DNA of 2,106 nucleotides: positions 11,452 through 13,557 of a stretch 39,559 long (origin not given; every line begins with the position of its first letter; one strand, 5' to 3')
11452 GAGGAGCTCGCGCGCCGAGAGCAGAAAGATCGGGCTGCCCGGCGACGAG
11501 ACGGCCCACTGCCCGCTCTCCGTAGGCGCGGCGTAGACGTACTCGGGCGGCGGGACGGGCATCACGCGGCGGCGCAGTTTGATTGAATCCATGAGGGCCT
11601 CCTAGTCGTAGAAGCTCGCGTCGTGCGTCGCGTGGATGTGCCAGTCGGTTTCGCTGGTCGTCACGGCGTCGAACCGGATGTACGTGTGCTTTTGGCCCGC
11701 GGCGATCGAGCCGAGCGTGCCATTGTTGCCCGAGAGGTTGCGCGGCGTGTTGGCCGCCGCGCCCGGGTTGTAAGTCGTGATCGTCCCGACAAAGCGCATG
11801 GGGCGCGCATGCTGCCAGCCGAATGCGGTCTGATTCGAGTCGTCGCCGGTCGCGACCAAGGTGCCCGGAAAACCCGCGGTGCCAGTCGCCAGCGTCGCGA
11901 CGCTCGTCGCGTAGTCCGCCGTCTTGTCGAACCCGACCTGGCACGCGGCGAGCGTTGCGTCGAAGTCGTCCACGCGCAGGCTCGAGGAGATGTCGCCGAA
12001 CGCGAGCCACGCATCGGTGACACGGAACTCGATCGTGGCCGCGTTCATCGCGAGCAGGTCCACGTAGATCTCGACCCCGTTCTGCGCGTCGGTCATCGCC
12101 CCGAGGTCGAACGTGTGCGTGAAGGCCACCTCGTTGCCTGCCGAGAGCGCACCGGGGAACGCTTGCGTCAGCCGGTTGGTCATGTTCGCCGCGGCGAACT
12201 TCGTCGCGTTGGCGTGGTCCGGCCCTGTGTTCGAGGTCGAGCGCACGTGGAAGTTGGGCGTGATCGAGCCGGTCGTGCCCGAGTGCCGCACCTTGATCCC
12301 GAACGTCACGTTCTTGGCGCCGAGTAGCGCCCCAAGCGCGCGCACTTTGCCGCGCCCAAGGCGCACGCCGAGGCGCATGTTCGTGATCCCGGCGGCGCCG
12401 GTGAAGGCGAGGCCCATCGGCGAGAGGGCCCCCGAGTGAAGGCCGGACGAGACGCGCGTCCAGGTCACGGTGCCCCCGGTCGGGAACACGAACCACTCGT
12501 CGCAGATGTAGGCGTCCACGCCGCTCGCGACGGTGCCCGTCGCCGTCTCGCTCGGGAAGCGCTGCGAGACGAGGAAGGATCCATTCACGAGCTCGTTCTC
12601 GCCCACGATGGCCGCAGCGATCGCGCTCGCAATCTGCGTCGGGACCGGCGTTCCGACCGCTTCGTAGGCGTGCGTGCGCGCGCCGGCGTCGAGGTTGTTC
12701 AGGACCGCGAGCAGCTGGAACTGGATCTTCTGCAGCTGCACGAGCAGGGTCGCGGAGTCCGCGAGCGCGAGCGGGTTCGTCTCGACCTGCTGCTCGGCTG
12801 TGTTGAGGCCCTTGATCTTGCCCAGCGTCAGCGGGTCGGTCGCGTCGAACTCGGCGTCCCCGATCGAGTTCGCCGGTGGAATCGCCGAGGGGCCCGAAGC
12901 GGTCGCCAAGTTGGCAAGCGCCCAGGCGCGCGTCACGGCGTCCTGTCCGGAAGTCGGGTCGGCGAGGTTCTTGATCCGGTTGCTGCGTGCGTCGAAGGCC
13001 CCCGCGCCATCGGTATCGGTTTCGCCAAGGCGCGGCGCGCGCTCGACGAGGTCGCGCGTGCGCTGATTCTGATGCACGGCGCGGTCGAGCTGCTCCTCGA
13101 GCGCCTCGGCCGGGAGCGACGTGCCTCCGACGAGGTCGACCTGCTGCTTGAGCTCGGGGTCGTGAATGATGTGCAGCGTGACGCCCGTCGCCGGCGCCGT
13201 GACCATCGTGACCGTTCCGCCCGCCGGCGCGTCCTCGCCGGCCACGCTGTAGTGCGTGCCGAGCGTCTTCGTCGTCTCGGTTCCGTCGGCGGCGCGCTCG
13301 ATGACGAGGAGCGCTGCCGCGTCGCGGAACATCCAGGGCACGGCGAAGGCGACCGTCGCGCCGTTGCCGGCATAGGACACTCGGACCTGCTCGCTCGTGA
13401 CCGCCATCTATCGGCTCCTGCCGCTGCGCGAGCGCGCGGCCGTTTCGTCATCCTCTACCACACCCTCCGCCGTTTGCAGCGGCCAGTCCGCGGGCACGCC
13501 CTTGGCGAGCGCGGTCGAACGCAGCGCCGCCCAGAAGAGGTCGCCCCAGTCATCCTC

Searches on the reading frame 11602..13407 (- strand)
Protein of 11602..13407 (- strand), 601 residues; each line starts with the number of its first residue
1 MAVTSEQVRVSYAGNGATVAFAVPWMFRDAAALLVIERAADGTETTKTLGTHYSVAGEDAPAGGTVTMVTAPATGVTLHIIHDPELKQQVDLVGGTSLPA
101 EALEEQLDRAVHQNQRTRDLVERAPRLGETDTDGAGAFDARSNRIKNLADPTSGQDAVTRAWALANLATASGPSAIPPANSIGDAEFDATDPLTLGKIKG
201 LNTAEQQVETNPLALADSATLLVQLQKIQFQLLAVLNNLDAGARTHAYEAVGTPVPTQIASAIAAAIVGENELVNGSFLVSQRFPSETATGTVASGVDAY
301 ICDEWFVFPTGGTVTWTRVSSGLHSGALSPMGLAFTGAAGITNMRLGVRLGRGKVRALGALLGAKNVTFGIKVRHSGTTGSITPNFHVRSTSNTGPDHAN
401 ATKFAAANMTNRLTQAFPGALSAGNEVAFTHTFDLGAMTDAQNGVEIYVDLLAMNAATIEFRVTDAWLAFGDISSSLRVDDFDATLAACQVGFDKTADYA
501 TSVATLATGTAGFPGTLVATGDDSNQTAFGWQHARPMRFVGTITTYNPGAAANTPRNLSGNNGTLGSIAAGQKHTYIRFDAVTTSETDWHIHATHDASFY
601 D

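Call 6: search_protein_families(library=pfam, proteins=[window:11602-13407:-], max_evalue=0.1)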
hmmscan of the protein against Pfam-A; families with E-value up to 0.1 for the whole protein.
window:11602-13407:- (601 aa): 1 family
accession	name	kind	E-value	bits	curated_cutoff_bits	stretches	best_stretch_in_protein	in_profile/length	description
PF03906.20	Phage_T7_tail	-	1e-08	35.4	25.2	1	7-167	6-152/157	Phage T7 tail fibre protein, N-terminal domain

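Call 7: search_protein_families(library=phrogs, proteins=[window:11602-13407:-], max_evalue=0.1)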
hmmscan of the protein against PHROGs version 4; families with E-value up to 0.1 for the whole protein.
window:11602-13407:- (601 aa): 15 families
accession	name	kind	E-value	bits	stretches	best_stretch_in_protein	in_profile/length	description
phrog_1640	-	tail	6.1e-28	99.4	1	1-163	1-160/765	tail protein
phrog_30017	-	unknown function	1.3e-22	80.6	1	1-169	1-164/1025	-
phrog_13893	-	tail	4e-21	76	1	1-160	1-158/648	tail protein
phrog_6518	-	tail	7.4e-19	68.3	1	6-167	3-158/793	tail fiber protein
phrog_5510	-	tail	1.3e-12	48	1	1-242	1-229/789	tail fiber protein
phrog_28871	-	unknown function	5.4e-12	45.3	1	2-163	2-153/946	-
phrog_32960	-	unknown function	1e-11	44.8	1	1-163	1-160/762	-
phrog_17220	-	unknown function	3e-11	43.3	1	1-163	1-160/868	-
phrog_38237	-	unknown function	8.6e-10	38.5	1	1-170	1-167/697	-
phrog_8649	-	unknown function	4e-09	36.6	1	1-163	1-160/743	-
phrog_36601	-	tail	4.6e-09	36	1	1-163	15-174/1084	tail fiber protein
phrog_5662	-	tail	6.1e-07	29.1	1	1-160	1-157/729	tail fiber protein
phrog_1171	-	tail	3.5e-06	26.7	1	11-164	11-164/954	tail spike protein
phrog_4818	-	tail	2.8e-05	23.4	1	5-239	8-228/896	tail fiber protein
phrog_2710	-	tail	4.7e-05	22.9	1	43-160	47-154/781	tail fiber protein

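Call 79: find_related_loci(query=window:11602-13407:-, collection=viral_contigs, flank=8000)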
Query window:11602-13407:- (601 aa) in viral_contigs; peptide patterns used: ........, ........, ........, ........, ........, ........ (x = any residue, [..] = any of these).
29 stretches matched a pattern; 1 encode a relative of the query (tblastn E <= 1e-3); 1 distinct loci.
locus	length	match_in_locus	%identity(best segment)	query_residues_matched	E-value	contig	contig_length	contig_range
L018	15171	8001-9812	71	1-601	0e+0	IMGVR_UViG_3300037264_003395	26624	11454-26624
